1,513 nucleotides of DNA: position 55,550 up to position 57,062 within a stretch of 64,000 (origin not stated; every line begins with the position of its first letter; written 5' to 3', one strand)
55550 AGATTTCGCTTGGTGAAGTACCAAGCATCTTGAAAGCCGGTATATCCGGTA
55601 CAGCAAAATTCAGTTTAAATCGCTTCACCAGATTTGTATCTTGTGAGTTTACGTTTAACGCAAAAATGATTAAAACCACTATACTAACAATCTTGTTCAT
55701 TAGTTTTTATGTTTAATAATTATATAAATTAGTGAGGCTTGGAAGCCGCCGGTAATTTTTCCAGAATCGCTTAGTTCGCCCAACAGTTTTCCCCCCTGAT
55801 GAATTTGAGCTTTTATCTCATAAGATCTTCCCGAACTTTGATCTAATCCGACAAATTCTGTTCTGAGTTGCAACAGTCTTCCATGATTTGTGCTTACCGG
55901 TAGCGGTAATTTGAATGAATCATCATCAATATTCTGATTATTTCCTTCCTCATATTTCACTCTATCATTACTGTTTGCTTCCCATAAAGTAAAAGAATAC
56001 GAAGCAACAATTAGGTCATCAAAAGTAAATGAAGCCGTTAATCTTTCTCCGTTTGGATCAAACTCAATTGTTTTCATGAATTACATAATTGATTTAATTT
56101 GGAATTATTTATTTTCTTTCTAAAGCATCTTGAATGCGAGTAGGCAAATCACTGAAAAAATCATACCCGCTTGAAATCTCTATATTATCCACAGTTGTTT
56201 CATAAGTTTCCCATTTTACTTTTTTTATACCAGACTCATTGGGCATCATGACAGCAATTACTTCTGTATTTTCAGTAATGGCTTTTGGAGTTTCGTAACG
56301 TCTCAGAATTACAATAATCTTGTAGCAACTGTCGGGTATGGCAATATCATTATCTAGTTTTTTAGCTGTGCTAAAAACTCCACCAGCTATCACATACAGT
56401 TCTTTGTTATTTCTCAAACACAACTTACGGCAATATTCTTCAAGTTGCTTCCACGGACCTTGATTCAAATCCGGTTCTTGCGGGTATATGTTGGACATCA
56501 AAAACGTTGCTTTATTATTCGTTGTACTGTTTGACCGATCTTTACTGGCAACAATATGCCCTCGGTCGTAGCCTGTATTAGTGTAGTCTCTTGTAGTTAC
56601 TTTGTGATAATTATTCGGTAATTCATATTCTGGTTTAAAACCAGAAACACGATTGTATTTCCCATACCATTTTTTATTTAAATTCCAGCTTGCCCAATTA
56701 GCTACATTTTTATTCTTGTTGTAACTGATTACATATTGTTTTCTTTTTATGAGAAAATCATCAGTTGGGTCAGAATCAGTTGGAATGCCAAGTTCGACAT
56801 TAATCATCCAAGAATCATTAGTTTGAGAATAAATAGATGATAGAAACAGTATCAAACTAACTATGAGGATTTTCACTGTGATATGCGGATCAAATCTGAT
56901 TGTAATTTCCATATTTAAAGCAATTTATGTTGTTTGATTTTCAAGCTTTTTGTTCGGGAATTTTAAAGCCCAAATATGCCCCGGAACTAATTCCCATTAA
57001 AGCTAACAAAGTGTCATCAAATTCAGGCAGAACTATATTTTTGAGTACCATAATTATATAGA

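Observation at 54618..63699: Candidate undescribed system: tightly coupled 8-gene operon mixing three cytoplasmic enzymes with five envelope or secreted proteins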

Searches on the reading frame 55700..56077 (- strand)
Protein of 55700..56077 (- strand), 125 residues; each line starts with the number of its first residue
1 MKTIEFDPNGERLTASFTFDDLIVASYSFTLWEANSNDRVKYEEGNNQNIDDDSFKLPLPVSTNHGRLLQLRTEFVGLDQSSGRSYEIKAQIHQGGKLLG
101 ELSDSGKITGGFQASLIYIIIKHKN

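Call 3: search_protein_families(library=pfam, proteins=[window:55700-56077:-], max_evalue=0.01)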
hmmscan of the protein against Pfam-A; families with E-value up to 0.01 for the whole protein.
window:55700-56077:- (125 aa): 0 families

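Call 4: search_protein_families(library=padloc, proteins=[window:55700-56077:-], max_evalue=0.01)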
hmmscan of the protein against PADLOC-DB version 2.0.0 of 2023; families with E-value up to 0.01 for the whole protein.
window:55700-56077:- (125 aa): 0 families

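Call 6: search_protein_families(library=ncbifam, proteins=[window:55700-56077:-], max_evalue=0.01)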
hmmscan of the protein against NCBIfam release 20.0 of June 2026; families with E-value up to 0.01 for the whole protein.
window:55700-56077:- (125 aa): 0 families

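Call 7: search_protein_families(library=phrogs, proteins=[window:55700-56077:-], max_evalue=0.01)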
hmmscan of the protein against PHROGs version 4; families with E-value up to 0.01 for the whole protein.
window:55700-56077:- (125 aa): 0 families

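Call 46: search_protein_representatives(protein=window:55700-56077:-)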
Query: 125 residues. Proteins with E-value up to 0.001 (for the whole library): 144; up to 1e-10: 56; up to 1e-30: 0. The best 144 are listed.
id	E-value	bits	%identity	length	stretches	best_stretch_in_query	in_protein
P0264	5.4e-30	120.5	49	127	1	2-122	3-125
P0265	3.1e-27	111.5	46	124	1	1-123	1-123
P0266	5.1e-26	107.6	48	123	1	1-120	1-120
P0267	7.6e-25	103.8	44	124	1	1-122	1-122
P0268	9.3e-25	103.6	44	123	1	2-118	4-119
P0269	1.5e-23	99.6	42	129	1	2-121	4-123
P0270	5.0e-23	98.0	48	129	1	3-119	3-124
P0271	1.4e-21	93.3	46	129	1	2-119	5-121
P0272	3.5e-20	88.8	42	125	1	1-120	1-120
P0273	1.2e-19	87.1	42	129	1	1-120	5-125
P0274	2.0e-19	86.4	38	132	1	1-119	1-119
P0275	3.5e-19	85.6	42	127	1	1-123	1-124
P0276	4.0e-19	85.4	42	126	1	1-120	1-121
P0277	1.4e-18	83.7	39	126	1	2-110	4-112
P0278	2.3e-18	82.9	45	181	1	1-119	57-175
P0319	1.0e-10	58.2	30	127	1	2-114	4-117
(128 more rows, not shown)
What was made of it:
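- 55700..56077 (-): g7: 125-aa all-beta sandwich with no signal peptide. Obligate partner of g8; the genes overlap by 1 nt. 144 cluster representatives (call 46).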

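Call 57: predict_structure(alignment_id=A4)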
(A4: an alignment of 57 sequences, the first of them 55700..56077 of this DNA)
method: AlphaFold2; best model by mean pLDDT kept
length: 125 residues; sequences in the alignment: 57
mean_pLDDT: 95.3   pTM: 0.88
mean pLDDT of the five models: 95.3, 95.2, 95.1, 94.9, 95.0
residues with pLDDT >= 90: 109; 70-90: 16; 50-70: 0; < 50: 0
segments of 3 or more residues with pLDDT < 50: none
pLDDT, mean of each block of 10 residues (from residue 1): 98 97 94 98 92 94 99 92 90 98 95 97 95
secondary structure, 60 per line:
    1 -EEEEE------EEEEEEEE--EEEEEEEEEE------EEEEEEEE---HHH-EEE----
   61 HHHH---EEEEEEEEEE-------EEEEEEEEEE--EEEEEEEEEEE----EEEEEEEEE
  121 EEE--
elements in order: E2-6 E13-20 E23-32 E39-46 E54-56 H61-64 E68-77 E85-94 E97-107 E112-123
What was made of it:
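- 55700..56077 (-): AF2 pLDDT 95 (call 57).
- On NucA-NuiA nuclease-inhibitor pair: It is an all-beta fold (call 57).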

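Call 61: fold_search(model_id=the predicted structure, library=pdb)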
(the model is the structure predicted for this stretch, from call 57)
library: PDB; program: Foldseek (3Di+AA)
matches with E <= 10: 670; with E <= 0.001: 1
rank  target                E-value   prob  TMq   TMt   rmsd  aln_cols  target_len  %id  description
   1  4qey_A                9.7e-04  1.00  0.50  0.50   6.8       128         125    8  Crystal structure of a DUF4425 family protein (BACOVA_05332) from Bacteroides ovatus ATCC 8483 at 2.52 A resolution (released 2014-07-16)
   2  4qey_B                1.0e-03  1.00  0.50  0.51   6.8       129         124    8  Crystal structure of a DUF4425 family protein (BACOVA_05332) from Bacteroides ovatus ATCC 8483 at 2.52 A resolution (released 2014-07-16)
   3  4qey_D                1.6e-03  1.00  0.45  0.46   6.8       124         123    8  Crystal structure of a DUF4425 family protein (BACOVA_05332) from Bacteroides ovatus ATCC 8483 at 2.52 A resolution (released 2014-07-16)
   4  3u6g_A                6.5e-03  1.00  0.52  0.52   6.8       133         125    8  Crystal structure of a domain of unknown function, DUF4425 (BVU_3708) from Bacteroides vulgatus ATCC 8482 at 1.35 A re (released 2011-11-02)
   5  3u6g_B                8.5e-03  1.00  0.46  0.47   6.7       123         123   10  Crystal structure of a domain of unknown function, DUF4425 (BVU_3708) from Bacteroides vulgatus ATCC 8482 at 1.35 A re (released 2011-11-02)
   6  2lrg_MODEL_1_A        1.1e-02  1.00  0.45  0.45   7.3       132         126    8  NMR structure of the protein YP_001300941.1 from Bacteroides vulgatus (released 2012-04-18)
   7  8coe_C                7.5e-02  0.28  0.28  0.08  17.9       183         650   12  complement C5 in complex with the LCP0195 nanobody (released 2024-01-03)
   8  3l5n_A                1.0e-01  0.20  0.26  0.07  23.9       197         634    8  Staphylococcal Complement Inhibitor (SCIN) in complex with Human Complement Component C3b (released 2010-08-04)
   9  3fn9_D                1.1e-01  0.41  0.28  0.07  13.9       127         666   13  Crystal structure of putative beta-galactosidase from bacteroides fragilis (released 2009-01-13)
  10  6mvg_C                1.1e-01  0.28  0.23  0.06  14.6       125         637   10  Crystal structure of FMN-binding beta-glucuronidase from Ruminococcus gnavus (released 2019-01-30)
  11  6xrl                  1.2e-01  0.35  0.27  0.06  14.6       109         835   11  Crystal structure of human PI3K-gamma in complex with inhibitor IPI-549 (released 2020-09-16)
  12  9u61_C                1.2e-01  0.16  0.24  0.07  24.1       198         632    8  CP/MBL pathways C3 convertase C4b2a and C3 complex (released 2026-01-14)
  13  3fn9_A                1.3e-01  0.35  0.29  0.07  17.6       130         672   12  Crystal structure of putative beta-galactosidase from bacteroides fragilis (released 2009-01-13)
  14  7umo_A                1.6e-01  0.82  0.41  0.33   9.0       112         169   13  Structure of Unc119-inhibitor complex. (released 2023-07-26)
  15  3t4a_A                1.6e-01  0.15  0.24  0.07  22.9       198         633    8  Structure of a truncated form of Staphylococcal Complement Inhibitor B bound to human C3c at 3.4 Angstrom resolution (released 2011-11-23)
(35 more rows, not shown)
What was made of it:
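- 55700..56077 (-): Best fold matches are Bacteroides DUF4425 proteins 4qey/3u6g (TM 0.5, probability 1.0), then lipid-binding sandwiches UNC119/PDE-delta/C2 at lower scores (call 61).
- On DUF4425 (Bacteroides structural-genomics family): Fold match TM 0.50, E 1e-3, 8% identity (call 61).
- Secondary fold matches of g7 are lipid-binding sandwiches: UNC119, PDE-delta, C2 and MmpS5 (call 61).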

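Call 65: search_protein_families(library=pfam, alignment_id=A4, max_evalue=1)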
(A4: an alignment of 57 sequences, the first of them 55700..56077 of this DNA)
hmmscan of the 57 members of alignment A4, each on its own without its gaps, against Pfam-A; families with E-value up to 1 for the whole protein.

A. member 1, window:55700-56077:- (125 aa): 0 families

B. families by the number of members that match (of 57 scanned): 19 families
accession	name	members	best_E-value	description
PF14987.11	NADHdh_A3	1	0.022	NADH dehydrogenase 1 alpha subcomplex subunit 3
PF16874.11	Glyco_hydro_36C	1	0.031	Glycosyl hydrolase family 36 C-terminal domain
PF18482.7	Pih1_fungal_CS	1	0.043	Fungal Pih1 CS domain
PF03532.18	OMS28_porin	1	0.046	OMS28 porin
PF14796.11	AP3B1_C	1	0.054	Clathrin-adaptor complex-3 beta-1 subunit C-terminal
PF19092.6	DUF5780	1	0.055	Family of unknown function (DUF5780)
PF10584.14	Proteasome_A_N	1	0.056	Proteasome subunit A N-terminal signature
PF07452.17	CHRD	1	0.058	CHRD domain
PF11976.14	Rad60-SLD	1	0.059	Ubiquitin-2 like Rad60 SUMO-like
PF16377.10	DUF4987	1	0.096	Domain of unknown function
PF09910.14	DUF2139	1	0.11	Uncharacterized protein conserved in archaea (DUF2139)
PF21111.3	CDI_toxin_EC869_like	1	0.11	CDI toxin restriction endonuclease-like domain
PF22648.2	SET7_N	1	0.11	Histone H3 K4-specific methyltransferase SET7 N-terminal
PF08438.16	YGR210-like_G4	1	0.12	Obg-like GTPase YGR210-like, G4 motif-containing domain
PF18277.6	AbrB_C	1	0.16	AbrB C-terminal domain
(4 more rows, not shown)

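Call 89: find_encoding_contigs(protein=P0319, flank=8000, max_places=2)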
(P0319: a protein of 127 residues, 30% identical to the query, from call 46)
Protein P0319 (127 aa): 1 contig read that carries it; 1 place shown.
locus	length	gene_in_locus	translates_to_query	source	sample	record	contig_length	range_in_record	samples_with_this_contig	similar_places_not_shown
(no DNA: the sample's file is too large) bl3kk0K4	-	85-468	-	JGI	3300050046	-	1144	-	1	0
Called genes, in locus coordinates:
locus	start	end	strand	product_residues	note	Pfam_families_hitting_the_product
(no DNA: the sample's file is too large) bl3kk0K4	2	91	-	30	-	?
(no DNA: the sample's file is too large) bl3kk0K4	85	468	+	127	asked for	-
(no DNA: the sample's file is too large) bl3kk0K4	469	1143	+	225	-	?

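Call 91: search_solved_structures(query=A4, max_evalue=10)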
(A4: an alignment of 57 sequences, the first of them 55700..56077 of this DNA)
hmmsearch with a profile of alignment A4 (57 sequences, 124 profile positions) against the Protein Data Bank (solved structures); distinct sequences matched with E-value up to 10: 2.
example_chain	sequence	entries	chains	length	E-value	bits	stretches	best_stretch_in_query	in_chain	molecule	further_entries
4a26_A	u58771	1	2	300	0.84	12.6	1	21-70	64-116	PUTATIVE C-1-TETRAHYDROFOLATE SYNTHASE, CYTOPLASMIC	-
7omm_A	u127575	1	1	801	1.3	12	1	65-116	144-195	LPS-assembly protein LptD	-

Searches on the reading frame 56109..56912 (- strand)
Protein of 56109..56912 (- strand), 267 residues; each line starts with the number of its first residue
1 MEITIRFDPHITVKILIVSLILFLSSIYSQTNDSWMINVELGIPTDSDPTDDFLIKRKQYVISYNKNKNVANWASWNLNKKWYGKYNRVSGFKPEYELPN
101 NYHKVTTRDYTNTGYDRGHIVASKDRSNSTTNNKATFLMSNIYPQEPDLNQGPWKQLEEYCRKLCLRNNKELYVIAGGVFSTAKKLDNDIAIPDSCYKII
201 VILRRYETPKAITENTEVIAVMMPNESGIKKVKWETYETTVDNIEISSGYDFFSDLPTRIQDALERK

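Call 3: search_protein_families(library=pfam, proteins=[window:56109-56912:-], max_evalue=0.01)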
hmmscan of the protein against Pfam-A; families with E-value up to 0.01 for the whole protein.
window:56109-56912:- (267 aa): 2 families
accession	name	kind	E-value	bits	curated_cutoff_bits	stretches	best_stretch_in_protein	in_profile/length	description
PF01223.29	Endonuclease_NS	-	7.3e-54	183.2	23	1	49-258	13-222/223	DNA/RNA non-specific endonuclease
PF13930.12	Endonuclea_NS_2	-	0.00021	21.9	27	1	101-174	37-108/132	DNA/RNA non-specific endonuclease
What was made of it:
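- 56109..56912 (-): g6: Sec-exported sugar-non-specific nuclease of the NucA/Serratia type (DRGH, beta-beta-alpha-metal). Pfam Endonuclease_NS 7e-54 (call 3).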

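Call 4: search_protein_families(library=padloc, proteins=[window:56109-56912:-], max_evalue=0.01)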
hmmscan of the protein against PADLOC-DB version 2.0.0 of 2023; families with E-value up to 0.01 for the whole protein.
window:56109-56912:- (267 aa): 0 families

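Call 6: search_protein_families(library=ncbifam, proteins=[window:56109-56912:-], max_evalue=0.01)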
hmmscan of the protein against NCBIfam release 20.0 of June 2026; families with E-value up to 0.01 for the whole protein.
window:56109-56912:- (267 aa): 0 families

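Call 7: search_protein_families(library=phrogs, proteins=[window:56109-56912:-], max_evalue=0.01)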
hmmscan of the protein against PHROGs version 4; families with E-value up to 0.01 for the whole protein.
window:56109-56912:- (267 aa): 1 family
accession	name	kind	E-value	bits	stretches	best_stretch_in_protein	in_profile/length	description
phrog_14168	-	DNA, RNA and nucleotide metabolism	7e-28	98.9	1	47-252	38-234/235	nuclease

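Call 93: search_solved_structures(query=window:56109-56912:-, max_evalue=0.00001)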
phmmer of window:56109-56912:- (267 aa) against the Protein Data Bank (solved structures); distinct sequences matched with E-value up to 0.00001: 18.
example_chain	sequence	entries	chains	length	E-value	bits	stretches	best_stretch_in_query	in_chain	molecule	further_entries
1zm8_A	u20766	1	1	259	2.2e-56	194.3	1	34-267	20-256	Nuclease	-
2o3b_A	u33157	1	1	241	3e-56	193.9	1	40-267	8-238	Nuclease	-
7r6v_D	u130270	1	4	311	5.9e-18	68.3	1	60-257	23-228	Nuclease EXOG, mitochondrial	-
5t3v_A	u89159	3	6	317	6.3e-18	68.2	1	60-257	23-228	Nuclease EXOG, mitochondrial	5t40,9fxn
4a1n_A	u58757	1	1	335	7.5e-18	68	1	60-257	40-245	NUCLEASE EXOG, MITOCHONDRIAL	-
6m3f_B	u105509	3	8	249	1.7e-17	66.8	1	55-257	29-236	Endonuclease G, mitochondrial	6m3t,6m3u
6lyf_A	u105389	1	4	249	3.7e-17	65.7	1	55-257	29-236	Endonuclease G, mitochondrial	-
6njt_A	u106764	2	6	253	4e-17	65.6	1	55-257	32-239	Endonuclease G, mitochondrial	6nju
7r6t_D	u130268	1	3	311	1.4e-16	63.8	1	60-257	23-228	Nuclease EXOG, mitochondrial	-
5t4i_A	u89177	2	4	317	1.5e-16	63.7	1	60-257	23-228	Nuclease EXOG, mitochondrial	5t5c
9m0g_A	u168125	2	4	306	1.6e-16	63.6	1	55-256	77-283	Endonuclease G, mitochondrial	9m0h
5zki_A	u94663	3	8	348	2e-16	63.3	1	60-257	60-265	Nuclease EXOG, mitochondrial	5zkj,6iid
4qn0_A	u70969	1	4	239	8.6e-13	51.4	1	58-256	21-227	Endonuclease G, mitochondrial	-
3s5b_A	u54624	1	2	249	9.8e-13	51.2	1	58-256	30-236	Endonuclease G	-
3ism_A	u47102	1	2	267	1.4e-12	50.8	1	52-255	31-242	CG8862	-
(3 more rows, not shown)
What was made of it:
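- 56109..56912 (-): Anabaena NucA structures 1zm8/2o3b, E 2e-56 (call 93).
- On DNA/RNA non-specific endonuclease (NucA/Serratia type): E 2e-56 to NucA 1zm8 (call 93).
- Closest known: Anabaena NucA / NuiA secreted nuclease with intracellular inhibitor. Same: g6 is a close NucA homologue (E 2e-56 to 1zm8/2o3b, call 93).
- NucA-type secreted nuclease (calls 3, 93).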
